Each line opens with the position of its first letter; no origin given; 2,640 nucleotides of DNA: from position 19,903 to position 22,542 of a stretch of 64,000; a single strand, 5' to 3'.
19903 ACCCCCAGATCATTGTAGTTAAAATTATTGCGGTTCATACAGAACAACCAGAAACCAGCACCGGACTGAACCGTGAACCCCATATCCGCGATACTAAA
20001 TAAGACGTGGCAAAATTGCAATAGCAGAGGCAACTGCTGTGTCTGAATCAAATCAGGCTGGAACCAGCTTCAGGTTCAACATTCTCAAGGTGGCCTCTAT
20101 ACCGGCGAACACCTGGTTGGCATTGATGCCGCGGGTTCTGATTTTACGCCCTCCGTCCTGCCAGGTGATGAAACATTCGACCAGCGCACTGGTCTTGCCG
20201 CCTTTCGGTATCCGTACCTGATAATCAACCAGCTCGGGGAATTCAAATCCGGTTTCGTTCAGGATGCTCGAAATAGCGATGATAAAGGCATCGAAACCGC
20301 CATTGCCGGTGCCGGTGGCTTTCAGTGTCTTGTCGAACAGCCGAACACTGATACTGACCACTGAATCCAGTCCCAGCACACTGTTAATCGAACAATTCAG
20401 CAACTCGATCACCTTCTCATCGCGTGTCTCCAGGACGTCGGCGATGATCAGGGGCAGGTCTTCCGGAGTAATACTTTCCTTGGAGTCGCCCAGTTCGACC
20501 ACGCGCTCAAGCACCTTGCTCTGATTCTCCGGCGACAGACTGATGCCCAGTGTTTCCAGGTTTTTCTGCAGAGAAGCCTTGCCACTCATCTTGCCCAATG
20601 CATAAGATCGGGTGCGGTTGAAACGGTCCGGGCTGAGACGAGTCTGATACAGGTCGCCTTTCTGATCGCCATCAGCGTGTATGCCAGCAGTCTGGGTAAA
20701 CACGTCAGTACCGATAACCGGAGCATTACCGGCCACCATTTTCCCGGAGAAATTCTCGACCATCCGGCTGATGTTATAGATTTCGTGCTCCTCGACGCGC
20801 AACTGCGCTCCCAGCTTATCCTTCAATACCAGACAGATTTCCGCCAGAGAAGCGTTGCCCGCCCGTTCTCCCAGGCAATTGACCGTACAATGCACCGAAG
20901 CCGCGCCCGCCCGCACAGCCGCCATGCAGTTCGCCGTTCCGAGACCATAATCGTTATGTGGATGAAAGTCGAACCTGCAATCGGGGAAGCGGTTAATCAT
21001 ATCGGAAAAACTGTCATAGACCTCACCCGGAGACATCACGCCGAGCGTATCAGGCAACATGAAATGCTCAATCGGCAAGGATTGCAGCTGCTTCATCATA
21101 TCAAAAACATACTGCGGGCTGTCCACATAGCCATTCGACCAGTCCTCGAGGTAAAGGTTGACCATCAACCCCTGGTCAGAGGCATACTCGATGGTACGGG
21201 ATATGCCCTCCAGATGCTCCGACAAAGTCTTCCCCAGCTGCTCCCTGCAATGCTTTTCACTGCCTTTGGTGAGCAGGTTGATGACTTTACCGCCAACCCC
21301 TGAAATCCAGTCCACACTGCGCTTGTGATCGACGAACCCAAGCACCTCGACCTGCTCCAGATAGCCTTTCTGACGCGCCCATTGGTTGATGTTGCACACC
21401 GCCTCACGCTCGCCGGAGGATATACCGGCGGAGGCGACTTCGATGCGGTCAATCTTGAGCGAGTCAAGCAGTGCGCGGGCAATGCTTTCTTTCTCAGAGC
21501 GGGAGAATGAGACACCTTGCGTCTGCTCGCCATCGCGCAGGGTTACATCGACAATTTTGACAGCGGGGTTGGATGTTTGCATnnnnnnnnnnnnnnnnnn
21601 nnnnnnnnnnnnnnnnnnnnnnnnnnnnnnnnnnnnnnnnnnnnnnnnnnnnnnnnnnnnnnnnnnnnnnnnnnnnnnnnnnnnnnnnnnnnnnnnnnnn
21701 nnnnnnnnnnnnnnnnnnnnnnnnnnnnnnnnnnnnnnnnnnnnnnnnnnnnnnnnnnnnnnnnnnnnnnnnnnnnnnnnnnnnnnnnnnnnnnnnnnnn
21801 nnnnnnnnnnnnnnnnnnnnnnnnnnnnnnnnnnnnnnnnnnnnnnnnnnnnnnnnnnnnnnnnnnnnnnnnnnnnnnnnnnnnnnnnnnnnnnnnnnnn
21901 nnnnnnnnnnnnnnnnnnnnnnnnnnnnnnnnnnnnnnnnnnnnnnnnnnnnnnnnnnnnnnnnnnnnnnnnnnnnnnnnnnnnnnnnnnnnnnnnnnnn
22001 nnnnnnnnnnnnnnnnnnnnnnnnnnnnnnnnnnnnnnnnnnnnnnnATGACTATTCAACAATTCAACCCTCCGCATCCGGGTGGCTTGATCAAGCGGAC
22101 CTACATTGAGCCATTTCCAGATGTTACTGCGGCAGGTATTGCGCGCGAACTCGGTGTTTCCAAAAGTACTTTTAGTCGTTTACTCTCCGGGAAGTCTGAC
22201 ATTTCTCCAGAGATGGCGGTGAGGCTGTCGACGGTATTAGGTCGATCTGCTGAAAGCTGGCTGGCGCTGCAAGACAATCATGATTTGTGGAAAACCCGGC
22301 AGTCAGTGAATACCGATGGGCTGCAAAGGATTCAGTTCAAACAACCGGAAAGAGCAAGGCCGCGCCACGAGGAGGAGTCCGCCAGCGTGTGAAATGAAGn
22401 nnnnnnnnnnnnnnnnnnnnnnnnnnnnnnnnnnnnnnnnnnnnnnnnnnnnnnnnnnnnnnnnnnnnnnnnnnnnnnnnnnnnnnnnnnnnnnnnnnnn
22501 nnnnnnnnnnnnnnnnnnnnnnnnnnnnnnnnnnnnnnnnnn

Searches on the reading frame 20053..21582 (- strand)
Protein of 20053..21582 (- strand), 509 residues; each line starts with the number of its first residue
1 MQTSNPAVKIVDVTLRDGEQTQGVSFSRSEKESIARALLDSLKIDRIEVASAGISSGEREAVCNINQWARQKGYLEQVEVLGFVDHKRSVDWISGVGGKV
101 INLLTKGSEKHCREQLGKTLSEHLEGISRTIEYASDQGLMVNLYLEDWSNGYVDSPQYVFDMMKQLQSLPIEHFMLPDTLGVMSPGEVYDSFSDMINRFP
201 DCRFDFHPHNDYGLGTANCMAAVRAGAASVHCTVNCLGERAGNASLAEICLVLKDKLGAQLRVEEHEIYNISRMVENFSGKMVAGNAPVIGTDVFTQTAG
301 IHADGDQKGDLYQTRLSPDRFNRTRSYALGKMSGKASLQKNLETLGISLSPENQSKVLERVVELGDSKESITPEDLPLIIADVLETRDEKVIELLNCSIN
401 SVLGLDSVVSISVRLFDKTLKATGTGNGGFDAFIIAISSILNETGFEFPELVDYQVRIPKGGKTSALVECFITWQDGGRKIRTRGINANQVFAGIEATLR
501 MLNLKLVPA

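Call 68: search_protein_families(library=pfam, proteins=[window:20053-21582:-], max_evalue=0.01)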
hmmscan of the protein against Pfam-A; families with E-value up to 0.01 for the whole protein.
window:20053-21582:- (509 aa): 3 families
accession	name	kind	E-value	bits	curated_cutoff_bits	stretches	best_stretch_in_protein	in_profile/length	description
PF00682.25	HMGL-like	-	1.3e-50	172.7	29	1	8-275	2-260/260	HMGL-like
PF08502.15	LeuA_dimer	-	1.9e-22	80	24.9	1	371-504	2-129/131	LeuA allosteric (dimerisation) domain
PF22617.1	HCS_D2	-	9.4e-09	36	27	1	289-368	1-81/82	Homocitrate synthase post-HMGL domain-like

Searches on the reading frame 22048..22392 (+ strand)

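Call 68: search_protein_families(library=pfam, proteins=[window:22048-22392:+], max_evalue=0.01)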
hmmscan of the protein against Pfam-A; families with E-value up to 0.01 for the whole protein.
window:22048-22392:+ (114 aa): 7 families
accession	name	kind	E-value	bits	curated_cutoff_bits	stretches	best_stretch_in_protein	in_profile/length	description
PF13560.12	HTH_31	-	2.1e-07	31.5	27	1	26-70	15-60/64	Helix-turn-helix domain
PF01381.28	HTH_3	-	2.6e-07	31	23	1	31-69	15-53/55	Helix-turn-helix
PF00356.27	LacI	-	8.1e-05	22.8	27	1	31-58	5-32/46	Bacterial regulatory proteins, lacI family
PF12802.13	MarR_2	-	0.00021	21.8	27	1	19-46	13-41/61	MarR family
PF07022.19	Phage_CI_repr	-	0.0029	18.3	22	1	32-74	19-59/65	Bacteriophage CI repressor helix-turn-helix domain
PF13384.12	HTH_23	-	0.0048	17.1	24.6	0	27-47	19-39/50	Homeodomain-like domain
PF04967.18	HTH_10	-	0.0062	16.8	23.1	0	25-46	23-44/53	HTH DNA binding domain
